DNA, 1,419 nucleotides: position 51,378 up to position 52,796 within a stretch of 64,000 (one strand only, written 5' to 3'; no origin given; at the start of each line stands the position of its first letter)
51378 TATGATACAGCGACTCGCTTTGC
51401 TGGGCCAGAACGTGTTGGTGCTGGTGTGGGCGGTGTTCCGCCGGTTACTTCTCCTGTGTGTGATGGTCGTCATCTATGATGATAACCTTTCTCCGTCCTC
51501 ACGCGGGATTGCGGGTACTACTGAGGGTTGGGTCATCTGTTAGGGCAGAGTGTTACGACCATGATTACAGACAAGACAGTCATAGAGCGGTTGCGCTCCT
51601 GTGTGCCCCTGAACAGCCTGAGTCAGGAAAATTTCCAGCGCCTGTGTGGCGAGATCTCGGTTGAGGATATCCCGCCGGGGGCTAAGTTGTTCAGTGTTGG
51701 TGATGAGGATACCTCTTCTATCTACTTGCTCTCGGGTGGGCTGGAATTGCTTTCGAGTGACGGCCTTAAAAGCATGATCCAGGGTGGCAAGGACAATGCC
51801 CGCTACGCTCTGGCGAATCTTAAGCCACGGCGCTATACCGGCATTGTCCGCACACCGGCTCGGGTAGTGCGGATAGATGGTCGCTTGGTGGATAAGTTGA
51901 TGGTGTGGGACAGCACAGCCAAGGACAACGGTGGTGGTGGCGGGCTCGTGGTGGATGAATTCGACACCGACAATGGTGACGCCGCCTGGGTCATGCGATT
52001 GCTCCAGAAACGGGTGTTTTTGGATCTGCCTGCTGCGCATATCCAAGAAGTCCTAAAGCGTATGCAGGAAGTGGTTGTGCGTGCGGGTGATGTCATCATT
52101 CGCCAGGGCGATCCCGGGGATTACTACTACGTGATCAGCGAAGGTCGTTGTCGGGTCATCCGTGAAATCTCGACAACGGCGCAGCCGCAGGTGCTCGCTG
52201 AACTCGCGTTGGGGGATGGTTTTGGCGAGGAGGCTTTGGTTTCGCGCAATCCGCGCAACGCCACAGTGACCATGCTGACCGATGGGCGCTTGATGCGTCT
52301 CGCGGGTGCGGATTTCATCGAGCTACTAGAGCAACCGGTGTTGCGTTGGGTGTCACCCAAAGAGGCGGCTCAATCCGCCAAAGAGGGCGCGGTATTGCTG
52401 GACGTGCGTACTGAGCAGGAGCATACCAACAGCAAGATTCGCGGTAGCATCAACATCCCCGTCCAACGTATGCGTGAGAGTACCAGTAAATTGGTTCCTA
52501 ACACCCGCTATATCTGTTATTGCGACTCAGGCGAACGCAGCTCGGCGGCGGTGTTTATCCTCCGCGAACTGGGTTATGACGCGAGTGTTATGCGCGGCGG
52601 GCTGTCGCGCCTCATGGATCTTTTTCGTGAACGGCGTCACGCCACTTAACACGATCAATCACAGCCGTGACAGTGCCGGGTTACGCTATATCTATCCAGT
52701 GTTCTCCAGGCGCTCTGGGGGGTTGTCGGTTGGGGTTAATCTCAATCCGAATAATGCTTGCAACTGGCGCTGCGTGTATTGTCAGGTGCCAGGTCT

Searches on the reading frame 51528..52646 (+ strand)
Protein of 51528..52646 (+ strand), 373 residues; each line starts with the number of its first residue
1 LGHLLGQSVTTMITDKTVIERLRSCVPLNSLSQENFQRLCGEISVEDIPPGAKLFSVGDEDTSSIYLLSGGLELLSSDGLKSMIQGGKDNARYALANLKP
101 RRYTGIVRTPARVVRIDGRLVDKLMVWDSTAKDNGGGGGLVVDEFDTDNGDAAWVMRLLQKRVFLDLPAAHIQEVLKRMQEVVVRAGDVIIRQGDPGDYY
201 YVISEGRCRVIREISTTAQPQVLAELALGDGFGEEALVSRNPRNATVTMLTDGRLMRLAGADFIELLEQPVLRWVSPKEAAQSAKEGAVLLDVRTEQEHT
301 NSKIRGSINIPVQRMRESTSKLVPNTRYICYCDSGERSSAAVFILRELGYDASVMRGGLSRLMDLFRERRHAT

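Call 19: search_protein_families(library=pfam, proteins=[window:51528-52646:+], max_evalue=0.00001)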
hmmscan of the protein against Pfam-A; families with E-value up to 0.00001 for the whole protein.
window:51528-52646:+ (373 aa): 2 families
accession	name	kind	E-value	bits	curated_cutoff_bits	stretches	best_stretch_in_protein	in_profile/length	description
PF00027.35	cNMP_binding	-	1.8e-24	86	27.5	1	182-269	2-88/89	Cyclic nucleotide-binding domain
PF00581.25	Rhodanese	-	1.1e-14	55.2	22.2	1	276-360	1-97/102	Rhodanese-like domain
